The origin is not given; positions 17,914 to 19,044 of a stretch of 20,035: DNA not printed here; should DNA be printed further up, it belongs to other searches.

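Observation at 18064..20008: A secreted protein built from seven precise 26-residue two-cysteine repeats, downstream of a DUF2085 membrane protein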

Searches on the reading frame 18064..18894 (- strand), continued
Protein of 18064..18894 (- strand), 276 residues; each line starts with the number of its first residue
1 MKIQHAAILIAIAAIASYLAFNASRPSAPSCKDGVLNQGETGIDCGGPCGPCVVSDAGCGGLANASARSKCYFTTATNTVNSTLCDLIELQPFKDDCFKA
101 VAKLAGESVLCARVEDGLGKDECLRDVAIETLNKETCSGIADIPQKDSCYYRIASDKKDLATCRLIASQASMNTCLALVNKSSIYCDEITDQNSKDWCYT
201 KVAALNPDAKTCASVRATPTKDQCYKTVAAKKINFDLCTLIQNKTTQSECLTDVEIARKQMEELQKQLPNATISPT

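Call 47: search_protein_families(library=pfam, proteins=[L011:2057-3130:+, L011:681-2060:+, L011:4199-5251:-, L011:5553-7607:+, L012:3497-5293:+, L012:2481-3434:+, L012:5442-7091:+, L012:711-1973:+, L012:2007-2474:+, L012:7148-8077:-], max_evalue=0.001)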
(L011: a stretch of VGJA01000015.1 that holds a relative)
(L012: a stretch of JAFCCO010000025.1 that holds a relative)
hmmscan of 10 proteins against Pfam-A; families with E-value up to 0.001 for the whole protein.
L011:2057-3130:+ (357 aa): 1 family
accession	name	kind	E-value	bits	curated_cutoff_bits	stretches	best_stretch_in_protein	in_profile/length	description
PF09858.14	DUF2085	-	9.5e-25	87.3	25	1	89-178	1-89/90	Predicted membrane protein (DUF2085)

L011:681-2060:+ (459 aa): 2 families
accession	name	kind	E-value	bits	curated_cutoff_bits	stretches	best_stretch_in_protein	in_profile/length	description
PF02934.20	GatB_N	-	2.1e-81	273.6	23.4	1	8-272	1-276/277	GatB/GatE catalytic domain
PF02637.23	GatB_Yqey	-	1.2e-38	132.7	27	1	310-458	1-148/148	GatB domain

L011:4199-5251:- (350 aa): 1 family
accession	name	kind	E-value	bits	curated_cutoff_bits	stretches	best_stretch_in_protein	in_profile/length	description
PF00579.31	tRNA-synt_1b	-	9.8e-46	156.8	21.1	1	50-332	2-291/292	tRNA synthetases class I (W and Y)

L011:5553-7607:+ (684 aa): 6 families
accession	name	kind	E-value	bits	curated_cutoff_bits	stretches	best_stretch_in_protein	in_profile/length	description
PF09334.17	tRNA-synt_1g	-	2.2e-166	553.9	20.1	1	13-411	1-391/391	tRNA synthetases class I (M)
PF01588.26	tRNA_bind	-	1.4e-26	92.9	27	1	590-682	1-96/96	Putative tRNA binding domain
PF00133.28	tRNA-synt_1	-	2.6e-24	86.2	22.7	2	12-257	24-245/414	tRNA synthetases class I (I, L, M and V)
PF19303.5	Anticodon_3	-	5.4e-13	49.5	23.5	1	422-566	1-150/152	Anticodon binding domain of methionyl tRNA ligase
PF08264.19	Anticodon_1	-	4e-10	40.2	25.1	1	433-532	2-110/148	Anticodon-binding domain of tRNA ligase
PF01406.26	tRNA-synt_1e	-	1.3e-09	38.3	27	1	26-131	23-126/301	tRNA synthetases class I (C) catalytic domain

L012:3497-5293:+ (598 aa): 0 families

L012:2481-3434:+ (317 aa): 3 families
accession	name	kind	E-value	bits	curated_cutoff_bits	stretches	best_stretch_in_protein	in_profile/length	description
PF06745.19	ATPase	-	2.1e-57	194.6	26.6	1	73-304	2-230/231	KaiC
PF25199.1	nSTAND_NTPase5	-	0.0002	21.6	34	1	82-171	32-114/145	Novel STAND NTPase 5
PF03796.21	DnaB_C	-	0.00049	20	27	0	73-141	3-70/255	DnaB-like helicase C terminal domain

L012:5442-7091:+ (549 aa): 1 family
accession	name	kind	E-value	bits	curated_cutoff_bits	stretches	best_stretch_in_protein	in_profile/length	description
PF00118.29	Cpn60_TCP1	-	1.3e-185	618.3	34.3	1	35-523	1-487/490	TCP-1/cpn60 chaperonin family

L012:711-1973:+ (420 aa): 0 families

L012:2007-2474:+ (155 aa): 0 families

L012:7148-8077:- (309 aa): 0 families

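Call 48: search_solved_structures(query=A1, max_evalue=1)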
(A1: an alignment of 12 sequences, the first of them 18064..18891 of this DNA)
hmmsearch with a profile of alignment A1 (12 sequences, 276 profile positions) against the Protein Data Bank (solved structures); distinct sequences matched with E-value up to 1: 0.

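Call 50: fold_search(model_id=the predicted structure, library=pdb)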
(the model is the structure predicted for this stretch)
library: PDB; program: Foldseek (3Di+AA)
matches with E <= 10: 566; with E <= 0.001: 0
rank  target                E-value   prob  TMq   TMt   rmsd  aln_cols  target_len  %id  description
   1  9qhc_A                3.4e-02  0.87  0.18  0.18  13.3       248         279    8  Crystal structure of 8-repeat CTPR protein with eliminated coordination sites (released 2025-10-22)
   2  8tta_D                6.6e-02  0.85  0.24  0.23  11.7       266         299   10  Structure of retromer VPS29-VPS35 (483-796) complexed with Fam21A repeat 21 (1328-1341) (released 2024-08-21)
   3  8dtg_B                7.2e-02  0.63  0.17  0.09  13.7       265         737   12  Cryo-EM structure of Arabidopsis SPY alternative conformation 1 (released 2023-03-08)
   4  9pff_O                7.2e-02  0.44  0.16  0.16  15.1       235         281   10  Min22bin20S complex (NSF-alphaSNAP-2:2 syntaxin-1a H3:SNAP-25 SN1), non-hydrolyzing, class 27 (released 2025-08-06)
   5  6hc2_A                1.0e-01  0.87  0.26  0.22  13.2       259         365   13  Crystal structure of NuMA/LGN hetero-hexamers (released 2019-05-29)
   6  6hc2_C                1.0e-01  0.85  0.26  0.21  13.3       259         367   12  Crystal structure of NuMA/LGN hetero-hexamers (released 2019-05-29)
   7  2r17_C                1.1e-01  0.82  0.24  0.23  15.0       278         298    9  Functional architecture of the retromer cargo-recognition complex (released 2007-10-30)
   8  8ttc_B                1.3e-01  0.47  0.18  0.17  14.4       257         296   12  Structure of retromer VPS29-VPS35 (483-796) complexed with Fam21A repeat 20 (1289-1302) (released 2024-08-21)
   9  9y6s_6y               1.4e-01  0.44  0.19  0.16  13.4       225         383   10  96-nm repeat of the Leishmania tarentolae doublet microtubule (released 2025-12-17)
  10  9olo_K                1.4e-01  0.35  0.16  0.15  16.2       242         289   12  22bin20S complex (NSF-alphaSNAP-2:2 syntaxin-1a:SNAP-25), hydrolyzing, class 19 (released 2025-08-06)
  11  9ojz_L                1.5e-01  0.47  0.18  0.18  14.9       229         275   12  21bin20S complex (NSF-alphaSNAP-2:1 syntaxin-1a:SNAP-25), non-hydrolyzing, class 5 (released 2025-08-06)
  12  3zpj                  1.6e-01  0.93  0.30  0.25  14.7       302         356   11  Crystal structure of Ton1535 from Thermococcus onnurineus NA1 (released 2013-12-04)
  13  4g2v_A                1.6e-01  0.72  0.24  0.21  12.5       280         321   12  Structure complex of LGN binding with FRMPD1 (released 2013-01-23)
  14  5cwn                  1.8e-01  0.23  0.13  0.16  16.8       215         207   13  Crystal structure of de novo designed helical repeat protein DHR71 (released 2015-12-16)
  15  8r02_C                2.0e-01  0.33  0.17  0.16  16.5       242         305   13  Crystal structure of the retromer complex VPS29/VPS35 with the ligand bis-1,3-phenyl guanylhydrazone, 2a (released 2024-03-27)
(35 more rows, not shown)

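Call 53: search_protein_families(library=pfam, proteins=[P0007, P0009, P0010, P0013, P0015, P0024, P0028, P0032, P0047, P0048], max_evalue=0.001)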
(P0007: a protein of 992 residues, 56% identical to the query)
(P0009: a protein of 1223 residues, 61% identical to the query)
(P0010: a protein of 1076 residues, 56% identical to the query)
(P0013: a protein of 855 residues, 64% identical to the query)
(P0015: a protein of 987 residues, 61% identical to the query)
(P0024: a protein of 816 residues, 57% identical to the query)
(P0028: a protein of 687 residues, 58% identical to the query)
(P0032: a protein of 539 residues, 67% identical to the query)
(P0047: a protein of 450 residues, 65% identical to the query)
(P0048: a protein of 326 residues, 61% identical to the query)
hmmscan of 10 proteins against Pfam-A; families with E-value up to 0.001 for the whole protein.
P0007 (992 aa): 0 families

P0009 (1223 aa): 3 families
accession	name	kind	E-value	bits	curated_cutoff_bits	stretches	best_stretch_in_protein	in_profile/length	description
PF18962.6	Por_Secre_tail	-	7e-13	49.1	27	1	1145-1220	1-74/75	Secretion system C-terminal sorting domain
PF05572.19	Peptidase_M43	-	1.2e-12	48.5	23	1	188-324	11-152/152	Pregnancy-associated plasma protein-A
PF00059.27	Lectin_C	-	1e-05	26.7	22.6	1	1023-1112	3-96/107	Lectin C-type domain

P0010 (1076 aa): 2 families
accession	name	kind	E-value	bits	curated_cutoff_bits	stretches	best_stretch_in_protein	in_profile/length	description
PF05572.19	Peptidase_M43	-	6.9e-14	52.5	23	1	174-318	10-150/152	Pregnancy-associated plasma protein-A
PF04151.21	PPC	-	2.8e-12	47.8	25.9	2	405-466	5-68/70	Bacterial pre-peptidase C-terminal domain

P0013 (855 aa): 2 families
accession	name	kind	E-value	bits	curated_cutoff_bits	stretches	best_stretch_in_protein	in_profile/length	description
PF24517.2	CBM96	-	8.6e-10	39.1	26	1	55-192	20-156/164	Carbohydrate-binding module family 96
PF13385.13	Laminin_G_3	-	6.1e-07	30.1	27.6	1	563-630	82-149/151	Concanavalin A-like lectin/glucanases superfamily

P0015 (987 aa): 4 families
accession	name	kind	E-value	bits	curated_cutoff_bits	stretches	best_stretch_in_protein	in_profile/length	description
PF25390.1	WD40_RLD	-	8.8e-98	328.4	150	3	737-975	30-282/363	RCC1-like domain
PF13540.12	RCC1_2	-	4.5e-72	236.7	22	7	894-920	4-30/30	Regulator of chromosome condensation (RCC1) repeat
PF00415.24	RCC1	-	5.2e-56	187.5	21.7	6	863-904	6-50/50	Regulator of chromosome condensation (RCC1) repeat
PF25384.1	Alsin_RLD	-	2.1e-10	40.9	100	0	941-973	277-309/405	Alsin RCC1-like domain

P0024 (816 aa): 2 families
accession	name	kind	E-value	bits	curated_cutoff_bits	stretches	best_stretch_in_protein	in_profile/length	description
PF00188.32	CAP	-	1.6e-40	139.1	21.1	2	598-704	1-106/117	Cysteine-rich secretory protein family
PF18962.6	Por_Secre_tail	-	1.3e-11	45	27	1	744-815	2-71/75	Secretion system C-terminal sorting domain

P0028 (687 aa): 0 families

P0032 (539 aa): 0 families

P0047 (450 aa): 1 family
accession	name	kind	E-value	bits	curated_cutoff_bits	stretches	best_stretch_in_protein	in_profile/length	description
PF07603.17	Lcl_C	-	1.3e-09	38.8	34.9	1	372-448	30-117/117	Lcl C-terminal domain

P0048 (326 aa): 0 families

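Call 60: search_protein_families(library=pfam, alignment_id=A4, max_evalue=0.001)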
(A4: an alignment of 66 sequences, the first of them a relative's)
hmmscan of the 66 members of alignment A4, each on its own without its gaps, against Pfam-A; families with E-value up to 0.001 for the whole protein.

A. member 1, P0002 (422 aa): 0 families

B. families by the number of members that match (of 66 scanned): 9 families
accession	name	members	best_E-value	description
PF18884.5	TSP3_bac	2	8.5e-08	Bacterial TSP3 repeat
PF18915.5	DUF5667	1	4.2e-11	Domain of unknown function (DUF5667)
PF13240.11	Zn_Ribbon_1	1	1.3e-08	zinc-ribbon domain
PF13248.11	Zn_ribbon_3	1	8.5e-05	zinc-ribbon domain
PF17210.9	SdrD_B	1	0.00022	SdrD B-like domain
PF00041.27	fn3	1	0.00025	Fibronectin type III domain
PF07602.17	DUF1565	1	0.0004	Protein of unknown function (DUF1565)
PF13620.12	CarboxypepD_reg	1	0.00052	Carboxypeptidase regulatory-like domain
PF12773.13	DZR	1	0.00081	Double zinc ribbon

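Call 80: search_protein_families(library=ncbifam, proteins=[P0003, P0008, P0035, P0153, P0011, P0018, P0044, P0069, P0005, P0007], max_evalue=0.01)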
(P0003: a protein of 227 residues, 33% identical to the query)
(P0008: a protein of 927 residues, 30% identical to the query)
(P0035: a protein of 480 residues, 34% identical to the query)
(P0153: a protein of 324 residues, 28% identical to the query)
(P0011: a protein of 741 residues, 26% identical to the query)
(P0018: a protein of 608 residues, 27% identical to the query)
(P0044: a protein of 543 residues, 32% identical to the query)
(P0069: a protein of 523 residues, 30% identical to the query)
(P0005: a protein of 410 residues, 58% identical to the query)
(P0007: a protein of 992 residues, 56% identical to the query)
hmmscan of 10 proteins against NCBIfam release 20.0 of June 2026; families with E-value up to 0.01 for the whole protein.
P0003 (227 aa): 0 families

P0008 (927 aa): 0 families

P0035 (480 aa): 0 families

P0153 (324 aa): 0 families

P0011 (741 aa): 0 families

P0018 (608 aa): 1 family
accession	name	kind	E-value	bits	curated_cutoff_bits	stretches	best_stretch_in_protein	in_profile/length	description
NF007469.0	PRK10050.1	equivalog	0.0043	17.5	171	0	5-74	7-75/138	curli production assembly/transport protein CsgF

P0044 (543 aa): 0 families

P0069 (523 aa): 0 families

P0005 (410 aa): 0 families

P0007 (992 aa): 0 families

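Call 83: find_encoding_contigs(protein=P0002, flank=5000, max_places=1)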
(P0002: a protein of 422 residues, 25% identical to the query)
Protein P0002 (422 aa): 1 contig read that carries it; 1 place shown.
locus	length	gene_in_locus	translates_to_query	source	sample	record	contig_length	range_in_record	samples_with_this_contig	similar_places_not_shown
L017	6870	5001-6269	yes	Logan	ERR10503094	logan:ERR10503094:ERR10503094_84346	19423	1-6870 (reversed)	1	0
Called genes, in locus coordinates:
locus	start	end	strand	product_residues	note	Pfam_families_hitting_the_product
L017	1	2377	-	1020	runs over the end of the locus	-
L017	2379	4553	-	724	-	-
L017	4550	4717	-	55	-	-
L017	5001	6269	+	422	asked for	-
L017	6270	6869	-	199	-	?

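Call 84: find_encoding_contigs(protein=P0158, flank=5000, max_places=1)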
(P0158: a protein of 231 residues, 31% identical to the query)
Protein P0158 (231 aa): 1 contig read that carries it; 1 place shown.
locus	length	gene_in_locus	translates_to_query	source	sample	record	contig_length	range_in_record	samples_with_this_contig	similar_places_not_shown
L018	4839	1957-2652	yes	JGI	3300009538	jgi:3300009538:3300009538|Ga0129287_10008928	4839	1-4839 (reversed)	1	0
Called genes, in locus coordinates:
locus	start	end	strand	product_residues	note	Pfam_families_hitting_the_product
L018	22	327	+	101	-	-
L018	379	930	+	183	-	PF00578:AhpC-TSA, PF08534:Redoxin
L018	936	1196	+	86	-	PF07441:BofA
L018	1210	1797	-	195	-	PF01914:MarC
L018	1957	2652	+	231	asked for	-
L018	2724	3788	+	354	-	PF04055:Radical_SAM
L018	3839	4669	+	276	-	PF01875:Memo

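Call 93: find_related_loci(query=A7, collection=metagenome_contigs, flank=3500)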
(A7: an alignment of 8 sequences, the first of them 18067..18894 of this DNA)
Query A7 (276 aa) in metagenome_contigs; peptide patterns used: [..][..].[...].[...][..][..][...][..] (x = any residue, [..] = any of these).
74 stretches matched a pattern; 11 encode a relative of the query (tblastn E <= 1e-3); 11 distinct loci.
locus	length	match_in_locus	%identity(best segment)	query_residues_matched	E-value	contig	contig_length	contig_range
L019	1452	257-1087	53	1-268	3e-99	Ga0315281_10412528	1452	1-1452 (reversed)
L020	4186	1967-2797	50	1-275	2e-90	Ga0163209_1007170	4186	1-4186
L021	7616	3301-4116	48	1-275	3e-83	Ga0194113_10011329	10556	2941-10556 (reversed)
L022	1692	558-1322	48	18-274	9e-86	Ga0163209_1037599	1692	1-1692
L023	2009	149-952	39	3-268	3e-63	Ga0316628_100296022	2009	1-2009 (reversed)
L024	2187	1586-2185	50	1-259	2e-60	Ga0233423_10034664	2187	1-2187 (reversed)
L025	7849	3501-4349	36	3-268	5e-52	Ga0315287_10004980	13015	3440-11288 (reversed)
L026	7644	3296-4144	36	3-268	5e-52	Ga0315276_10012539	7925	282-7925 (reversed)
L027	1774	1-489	49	43-275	1e-51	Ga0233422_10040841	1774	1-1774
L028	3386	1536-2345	32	18-276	5e-46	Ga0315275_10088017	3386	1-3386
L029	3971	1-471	35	59-258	2e-21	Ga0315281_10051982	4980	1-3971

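Call 97: search_solved_structures(query=P0048, max_evalue=1)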
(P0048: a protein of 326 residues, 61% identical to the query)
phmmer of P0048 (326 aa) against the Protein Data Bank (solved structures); distinct sequences matched with E-value up to 1: 1.
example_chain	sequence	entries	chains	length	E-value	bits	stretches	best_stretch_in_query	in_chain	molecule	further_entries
5m2o_A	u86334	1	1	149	0.92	11.9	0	228-274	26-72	Putative cellulosomal scaffoldin protein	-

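Call 98: search_solved_structures(query=P0035, max_evalue=1)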
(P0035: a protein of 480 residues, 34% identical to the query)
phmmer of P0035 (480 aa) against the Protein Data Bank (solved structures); distinct sequences matched with E-value up to 1: 0.
